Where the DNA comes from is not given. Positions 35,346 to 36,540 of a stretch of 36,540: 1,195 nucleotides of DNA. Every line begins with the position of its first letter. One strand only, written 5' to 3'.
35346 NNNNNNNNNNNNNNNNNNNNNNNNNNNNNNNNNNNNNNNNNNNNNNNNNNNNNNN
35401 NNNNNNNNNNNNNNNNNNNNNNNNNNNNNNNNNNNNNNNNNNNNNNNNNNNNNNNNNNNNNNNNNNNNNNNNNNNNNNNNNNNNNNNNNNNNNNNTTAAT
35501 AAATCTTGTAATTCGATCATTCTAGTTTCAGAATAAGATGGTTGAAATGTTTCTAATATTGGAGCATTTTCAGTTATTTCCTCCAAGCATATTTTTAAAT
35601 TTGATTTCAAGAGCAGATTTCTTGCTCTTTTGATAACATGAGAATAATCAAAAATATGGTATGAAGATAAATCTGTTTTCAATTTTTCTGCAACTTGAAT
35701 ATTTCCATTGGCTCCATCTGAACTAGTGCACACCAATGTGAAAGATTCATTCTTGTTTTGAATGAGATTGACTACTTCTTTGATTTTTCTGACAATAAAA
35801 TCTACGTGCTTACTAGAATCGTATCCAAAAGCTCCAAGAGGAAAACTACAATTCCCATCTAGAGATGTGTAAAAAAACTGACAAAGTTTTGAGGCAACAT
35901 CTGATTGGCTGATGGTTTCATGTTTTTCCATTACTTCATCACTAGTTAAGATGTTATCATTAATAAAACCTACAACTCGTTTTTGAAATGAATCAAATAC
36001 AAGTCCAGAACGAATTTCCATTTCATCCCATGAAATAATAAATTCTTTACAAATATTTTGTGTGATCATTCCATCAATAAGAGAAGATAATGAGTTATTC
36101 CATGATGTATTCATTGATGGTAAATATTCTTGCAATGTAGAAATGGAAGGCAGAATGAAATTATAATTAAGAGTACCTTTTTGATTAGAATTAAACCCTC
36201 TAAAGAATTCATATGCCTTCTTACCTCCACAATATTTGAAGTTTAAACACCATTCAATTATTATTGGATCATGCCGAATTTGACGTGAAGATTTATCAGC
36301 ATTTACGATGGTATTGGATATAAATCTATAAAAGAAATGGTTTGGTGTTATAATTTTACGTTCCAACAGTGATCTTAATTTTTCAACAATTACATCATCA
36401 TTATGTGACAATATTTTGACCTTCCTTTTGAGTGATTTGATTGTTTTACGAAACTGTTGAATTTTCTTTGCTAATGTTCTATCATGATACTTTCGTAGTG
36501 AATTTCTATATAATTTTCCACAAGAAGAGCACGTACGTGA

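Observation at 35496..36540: Apparently intact P-element/THAP9-family transposase gene in a yeast-like genome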

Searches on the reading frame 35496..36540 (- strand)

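Call 7: search_solved_structures(query=window:35496-36540:-, max_evalue=10, show_alignments=2)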
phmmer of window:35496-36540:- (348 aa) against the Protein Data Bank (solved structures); distinct sequences matched with E-value up to 10: 4.
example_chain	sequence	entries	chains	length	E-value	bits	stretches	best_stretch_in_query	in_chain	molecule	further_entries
1nr3_A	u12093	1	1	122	0.35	13.1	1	23-93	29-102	DNA-binding protein tfx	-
2qrv_B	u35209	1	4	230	0.53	12.5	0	8-53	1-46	DNA (cytosine-5)-methyltransferase 3-like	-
2dhr_A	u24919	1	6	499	0.55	12.4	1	14-95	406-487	FtsH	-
4eiw_A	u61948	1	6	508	0.57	12.3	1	14-95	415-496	ATP-dependent zinc metalloprotease FtsH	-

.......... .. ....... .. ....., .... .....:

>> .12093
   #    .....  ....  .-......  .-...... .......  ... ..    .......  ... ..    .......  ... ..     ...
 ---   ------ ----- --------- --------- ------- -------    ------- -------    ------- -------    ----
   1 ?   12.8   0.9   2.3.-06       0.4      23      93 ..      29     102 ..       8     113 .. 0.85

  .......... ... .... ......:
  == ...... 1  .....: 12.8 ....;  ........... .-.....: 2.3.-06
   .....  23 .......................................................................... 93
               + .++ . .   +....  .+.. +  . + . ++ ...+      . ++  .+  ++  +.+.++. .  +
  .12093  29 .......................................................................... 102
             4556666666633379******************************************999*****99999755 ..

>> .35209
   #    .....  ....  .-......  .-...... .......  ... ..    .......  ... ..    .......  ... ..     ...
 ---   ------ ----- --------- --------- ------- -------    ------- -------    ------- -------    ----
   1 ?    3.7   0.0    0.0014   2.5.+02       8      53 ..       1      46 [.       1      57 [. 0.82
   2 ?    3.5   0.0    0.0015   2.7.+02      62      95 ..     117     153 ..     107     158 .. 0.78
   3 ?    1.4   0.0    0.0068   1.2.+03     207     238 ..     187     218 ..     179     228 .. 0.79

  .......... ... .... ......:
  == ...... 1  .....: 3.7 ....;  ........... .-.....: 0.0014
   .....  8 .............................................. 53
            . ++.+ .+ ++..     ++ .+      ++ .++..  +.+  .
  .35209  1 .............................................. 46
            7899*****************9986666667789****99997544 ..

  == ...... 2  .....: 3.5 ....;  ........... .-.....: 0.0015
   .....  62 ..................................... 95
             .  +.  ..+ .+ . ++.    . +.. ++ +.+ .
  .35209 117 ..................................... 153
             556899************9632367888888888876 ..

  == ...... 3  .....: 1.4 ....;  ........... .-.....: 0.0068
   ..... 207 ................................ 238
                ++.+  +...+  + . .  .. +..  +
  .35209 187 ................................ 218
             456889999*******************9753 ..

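Call 8: search_protein_families(library=pfam, proteins=[window:35496-36540:-], max_evalue=1)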
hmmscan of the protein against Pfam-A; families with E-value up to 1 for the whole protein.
window:35496-36540:- (348 aa): 4 families
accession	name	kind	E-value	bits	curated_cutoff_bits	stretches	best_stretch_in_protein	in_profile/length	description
PF21787.3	TNP-like_RNaseH_N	-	5.9e-09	36.8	24.6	1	161-287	21-136/137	TNP-like, RNase H N-terminal domain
PF08656.15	DASH_Dad3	-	0.0067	16.9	23.1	1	15-63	9-51/76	DASH complex subunit Dad3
PF04977.20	DivIC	-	0.04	14.2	28.9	1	22-59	28-65/80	Septum formation initiator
PF18740.7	EC042_2821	-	0.42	11.7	24.9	0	290-321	1-32/97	EC042_2821-like Restriction Endonuclease-like domain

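Call 9: find_homologous_proteins(query=window:35496-36540:-)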
Query window:35496-36540:- (348 aa): 1 proteins with E <= 0.001 among 1196 candidates.
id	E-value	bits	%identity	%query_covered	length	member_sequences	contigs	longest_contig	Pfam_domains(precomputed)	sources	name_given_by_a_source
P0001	1.3e-41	161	55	42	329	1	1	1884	-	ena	-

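Call 12: find_encoding_contigs(protein=P0001, flank=10000)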
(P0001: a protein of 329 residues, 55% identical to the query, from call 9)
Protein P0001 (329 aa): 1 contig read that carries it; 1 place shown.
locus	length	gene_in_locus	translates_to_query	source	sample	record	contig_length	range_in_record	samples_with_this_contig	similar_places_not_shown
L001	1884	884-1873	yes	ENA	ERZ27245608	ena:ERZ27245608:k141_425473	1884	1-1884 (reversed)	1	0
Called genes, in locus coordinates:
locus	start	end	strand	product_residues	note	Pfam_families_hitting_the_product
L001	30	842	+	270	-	-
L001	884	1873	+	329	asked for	-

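Call 20: search_protein_representatives(protein=window:35496-36540:-)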
Query: 348 residues. Proteins with E-value up to 0.001 (for the whole library): 169; up to 1e-10: 60; up to 1e-30: 6. The best 150 are listed.
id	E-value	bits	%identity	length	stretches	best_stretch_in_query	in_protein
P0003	6.0e-47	176.7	42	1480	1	3-319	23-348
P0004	3.0e-44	167.8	37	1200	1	26-317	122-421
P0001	4.2e-42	160.7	54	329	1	174-321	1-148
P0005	1.2e-40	155.9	31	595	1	34-320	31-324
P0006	4.4e-37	144.2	41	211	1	63-256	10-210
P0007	1.5e-32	129.4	51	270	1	3-149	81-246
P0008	1.3e-30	122.9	41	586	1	127-320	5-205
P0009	2.1e-30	122.3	30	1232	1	34-313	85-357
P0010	5.7e-29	117.6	33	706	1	53-313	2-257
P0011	1.4e-28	116.3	31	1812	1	52-348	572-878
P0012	5.9e-25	104.4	36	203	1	120-305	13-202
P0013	3.7e-23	98.5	36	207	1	154-316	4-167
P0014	2.5e-22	95.7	29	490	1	26-317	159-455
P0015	1.7e-21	93.0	36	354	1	22-195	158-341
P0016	4.3e-21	91.7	29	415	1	48-313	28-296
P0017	5.1e-21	91.4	32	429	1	81-330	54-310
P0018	5.3e-21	91.4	32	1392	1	40-312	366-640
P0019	7.6e-21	90.9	30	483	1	82-318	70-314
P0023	3.6e-19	85.4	34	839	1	58-316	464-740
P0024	9.4e-19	84.0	29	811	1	49-313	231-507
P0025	2.0e-18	82.9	29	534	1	29-316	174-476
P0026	2.8e-18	82.4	32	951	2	64-314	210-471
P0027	6.2e-18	81.3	28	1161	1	67-320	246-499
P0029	2.9e-17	79.1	32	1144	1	83-310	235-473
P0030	2.2e-16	76.2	30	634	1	31-315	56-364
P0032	5.2e-16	75.0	29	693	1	67-316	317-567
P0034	7.2e-16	74.5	30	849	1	67-317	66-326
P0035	9.2e-16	74.2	29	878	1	94-340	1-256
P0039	3.7e-14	68.9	31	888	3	126-312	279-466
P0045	1.5e-13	66.9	28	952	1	47-318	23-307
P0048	3.5e-13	65.7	31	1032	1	67-316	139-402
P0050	8.3e-13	64.4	29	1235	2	49-313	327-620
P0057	2.2e-11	59.7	23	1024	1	30-318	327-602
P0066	5.1e-10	55.3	29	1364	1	43-315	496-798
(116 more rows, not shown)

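Call 21: search_protein_families(library=pfam, proteins=[P0003, P0004, P0005, P0008, P0009, P0010, P0018, P0024, P0027], max_evalue=0.001)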
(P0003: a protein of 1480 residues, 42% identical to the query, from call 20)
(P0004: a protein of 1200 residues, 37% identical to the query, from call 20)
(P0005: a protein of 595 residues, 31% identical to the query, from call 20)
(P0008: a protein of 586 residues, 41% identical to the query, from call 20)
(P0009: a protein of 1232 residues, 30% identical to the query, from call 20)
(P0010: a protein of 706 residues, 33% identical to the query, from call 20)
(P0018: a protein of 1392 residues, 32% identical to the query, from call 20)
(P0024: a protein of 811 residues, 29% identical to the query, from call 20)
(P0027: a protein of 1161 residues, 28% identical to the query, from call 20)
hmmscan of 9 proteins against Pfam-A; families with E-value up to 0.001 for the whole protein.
P0003 (1480 aa): 0 families

P0004 (1200 aa): 1 family
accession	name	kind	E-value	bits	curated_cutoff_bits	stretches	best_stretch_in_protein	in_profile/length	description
PF21787.3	TNP-like_RNaseH_N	-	1.4e-05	25.8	24.6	1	254-389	12-134/137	TNP-like, RNase H N-terminal domain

P0005 (595 aa): 0 families

P0008 (586 aa): 1 family
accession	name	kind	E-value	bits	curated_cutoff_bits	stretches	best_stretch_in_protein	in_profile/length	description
PF21787.3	TNP-like_RNaseH_N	-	1.1e-05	26.2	24.6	1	33-169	12-135/137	TNP-like, RNase H N-terminal domain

P0009 (1232 aa): 0 families

P0010 (706 aa): 1 family
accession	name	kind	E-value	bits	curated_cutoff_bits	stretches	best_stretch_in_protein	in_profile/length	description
PF21787.3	TNP-like_RNaseH_N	-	1.2e-05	26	24.6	1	98-232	15-136/137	TNP-like, RNase H N-terminal domain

P0018 (1392 aa): 3 families
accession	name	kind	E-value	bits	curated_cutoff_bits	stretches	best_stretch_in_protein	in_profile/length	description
PF00929.31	RNase_T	-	3.3e-13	51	24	1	1206-1359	4-164/164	Exonuclease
PF02037.33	SAP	-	6.9e-12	45.1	23.9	1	1126-1158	1-33/37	SAP domain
PF21787.3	TNP-like_RNaseH_N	-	2.3e-08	34.8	24.6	1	497-607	24-127/137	TNP-like, RNase H N-terminal domain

P0024 (811 aa): 1 family
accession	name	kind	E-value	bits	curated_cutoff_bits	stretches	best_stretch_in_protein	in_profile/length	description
PF21787.3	TNP-like_RNaseH_N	-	1.3e-11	45.4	24.6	1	340-480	3-136/137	TNP-like, RNase H N-terminal domain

P0027 (1161 aa): 1 family
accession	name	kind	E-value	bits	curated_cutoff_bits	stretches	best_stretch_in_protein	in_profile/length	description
PF00929.31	RNase_T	-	3.9e-11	44.2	24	1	914-1075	3-164/164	Exonuclease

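Call 24: list_cluster_members(proteins=[P0003, P0004, P0005, P0006, P0008, P0009, P0010, P0011, P0012, P0014])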
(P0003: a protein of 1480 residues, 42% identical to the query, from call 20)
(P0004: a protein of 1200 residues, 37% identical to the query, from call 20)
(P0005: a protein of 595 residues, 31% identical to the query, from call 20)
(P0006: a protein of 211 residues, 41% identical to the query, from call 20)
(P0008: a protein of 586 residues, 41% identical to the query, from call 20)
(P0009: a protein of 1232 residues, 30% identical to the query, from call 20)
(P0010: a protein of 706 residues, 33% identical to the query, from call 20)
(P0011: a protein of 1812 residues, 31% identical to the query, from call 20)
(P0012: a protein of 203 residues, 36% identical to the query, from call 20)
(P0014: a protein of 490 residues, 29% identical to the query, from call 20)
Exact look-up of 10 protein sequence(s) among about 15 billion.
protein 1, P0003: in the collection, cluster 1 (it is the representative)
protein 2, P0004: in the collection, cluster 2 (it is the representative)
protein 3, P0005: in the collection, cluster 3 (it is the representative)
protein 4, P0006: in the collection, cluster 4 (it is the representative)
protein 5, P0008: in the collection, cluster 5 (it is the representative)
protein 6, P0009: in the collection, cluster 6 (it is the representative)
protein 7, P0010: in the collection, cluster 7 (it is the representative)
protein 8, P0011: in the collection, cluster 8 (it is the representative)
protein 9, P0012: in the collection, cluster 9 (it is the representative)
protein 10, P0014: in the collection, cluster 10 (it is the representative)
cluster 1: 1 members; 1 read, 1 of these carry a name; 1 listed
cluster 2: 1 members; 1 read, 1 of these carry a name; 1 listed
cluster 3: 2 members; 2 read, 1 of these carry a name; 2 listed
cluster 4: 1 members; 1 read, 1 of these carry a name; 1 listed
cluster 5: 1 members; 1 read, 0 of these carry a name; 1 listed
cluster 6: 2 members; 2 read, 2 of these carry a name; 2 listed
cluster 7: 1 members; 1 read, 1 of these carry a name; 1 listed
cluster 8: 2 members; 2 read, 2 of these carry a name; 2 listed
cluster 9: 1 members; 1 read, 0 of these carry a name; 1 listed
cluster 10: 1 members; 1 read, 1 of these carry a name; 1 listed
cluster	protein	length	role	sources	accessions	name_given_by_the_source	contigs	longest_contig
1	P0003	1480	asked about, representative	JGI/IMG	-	hypothetical protein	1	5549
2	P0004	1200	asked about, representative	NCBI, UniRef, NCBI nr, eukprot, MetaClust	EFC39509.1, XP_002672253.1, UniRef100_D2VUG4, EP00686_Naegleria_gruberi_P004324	predicted protein [Naegleria gruberi] | Predicted protein n=1 Tax=Naegleria gruberi TaxID=5762 RepID=D2VUG4_NAEGR | uncharacterized protein NAEGRDRAFT_72654 [Naegleria gruberi]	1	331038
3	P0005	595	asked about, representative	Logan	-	-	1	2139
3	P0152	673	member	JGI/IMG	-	hypothetical protein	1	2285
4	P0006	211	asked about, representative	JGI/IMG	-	hypothetical protein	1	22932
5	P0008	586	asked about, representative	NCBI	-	-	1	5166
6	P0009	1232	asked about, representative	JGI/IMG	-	hypothetical protein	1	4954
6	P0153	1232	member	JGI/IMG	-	CDGSH-type Zn-finger protein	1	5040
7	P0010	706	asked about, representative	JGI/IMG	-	hypothetical protein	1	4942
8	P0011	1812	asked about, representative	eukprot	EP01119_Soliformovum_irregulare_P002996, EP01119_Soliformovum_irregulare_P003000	TRINITY_DN1326_c0_g2_i5.p1 TRINITY_DN1326_c0_g2~~TRINITY_DN1326_c0_g2_i5.p1 ORF ...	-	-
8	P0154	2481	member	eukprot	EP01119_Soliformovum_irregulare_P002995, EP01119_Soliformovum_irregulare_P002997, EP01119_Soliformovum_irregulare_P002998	TRINITY_DN1326_c0_g2_i2.p1 TRINITY_DN1326_c0_g2~~TRINITY_DN1326_c0_g2_i2.p1 ORF ...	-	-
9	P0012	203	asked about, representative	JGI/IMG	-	-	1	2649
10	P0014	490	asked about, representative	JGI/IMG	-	hypothetical protein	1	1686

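Call 25: find_encoding_contigs(protein=P0004, flank=10000, max_places=4)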
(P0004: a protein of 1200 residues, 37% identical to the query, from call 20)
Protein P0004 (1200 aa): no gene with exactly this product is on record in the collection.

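Call 27: find_encoding_contigs(protein=P0003, flank=10000, max_places=3)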
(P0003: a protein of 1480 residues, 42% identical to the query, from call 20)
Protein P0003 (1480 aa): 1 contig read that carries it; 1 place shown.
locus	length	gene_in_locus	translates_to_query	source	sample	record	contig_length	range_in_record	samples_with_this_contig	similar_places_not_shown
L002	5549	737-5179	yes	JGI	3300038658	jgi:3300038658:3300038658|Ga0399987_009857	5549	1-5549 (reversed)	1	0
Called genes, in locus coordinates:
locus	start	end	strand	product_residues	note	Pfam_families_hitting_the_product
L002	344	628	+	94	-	-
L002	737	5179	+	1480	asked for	-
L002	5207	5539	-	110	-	PF01226:Form_Nir_trans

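Call 28: find_encoding_contigs(protein=P0006, flank=10000, max_places=3)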
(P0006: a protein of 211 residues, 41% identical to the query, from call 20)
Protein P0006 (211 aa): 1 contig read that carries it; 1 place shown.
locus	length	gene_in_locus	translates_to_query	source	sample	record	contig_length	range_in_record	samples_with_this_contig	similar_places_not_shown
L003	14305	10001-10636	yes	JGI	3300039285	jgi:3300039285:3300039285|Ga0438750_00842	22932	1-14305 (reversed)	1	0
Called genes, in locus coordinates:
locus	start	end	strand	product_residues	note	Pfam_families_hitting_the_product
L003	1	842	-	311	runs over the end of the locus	-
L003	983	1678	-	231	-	-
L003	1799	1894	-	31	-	-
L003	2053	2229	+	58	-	-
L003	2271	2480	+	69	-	-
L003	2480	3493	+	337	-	-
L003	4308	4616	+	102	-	-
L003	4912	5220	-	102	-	-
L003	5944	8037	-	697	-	-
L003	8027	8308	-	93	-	-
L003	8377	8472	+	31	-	-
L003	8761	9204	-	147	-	-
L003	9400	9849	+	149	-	-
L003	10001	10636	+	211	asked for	-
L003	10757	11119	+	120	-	-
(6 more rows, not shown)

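Call 29: find_encoding_contigs(protein=P0008, flank=10000, max_places=3)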
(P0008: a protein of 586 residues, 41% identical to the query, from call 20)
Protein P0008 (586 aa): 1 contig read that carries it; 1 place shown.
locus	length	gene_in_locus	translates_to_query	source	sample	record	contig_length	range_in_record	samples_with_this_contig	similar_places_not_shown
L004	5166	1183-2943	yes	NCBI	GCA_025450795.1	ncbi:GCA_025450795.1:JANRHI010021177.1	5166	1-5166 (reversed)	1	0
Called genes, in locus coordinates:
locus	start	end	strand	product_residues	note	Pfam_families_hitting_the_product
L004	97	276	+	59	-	-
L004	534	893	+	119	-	-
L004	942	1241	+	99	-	-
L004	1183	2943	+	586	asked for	PF21787:TNP-like_RNaseH_N (faint)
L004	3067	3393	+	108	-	PF00929:RNase_T (weak)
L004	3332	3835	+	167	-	-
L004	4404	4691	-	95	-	-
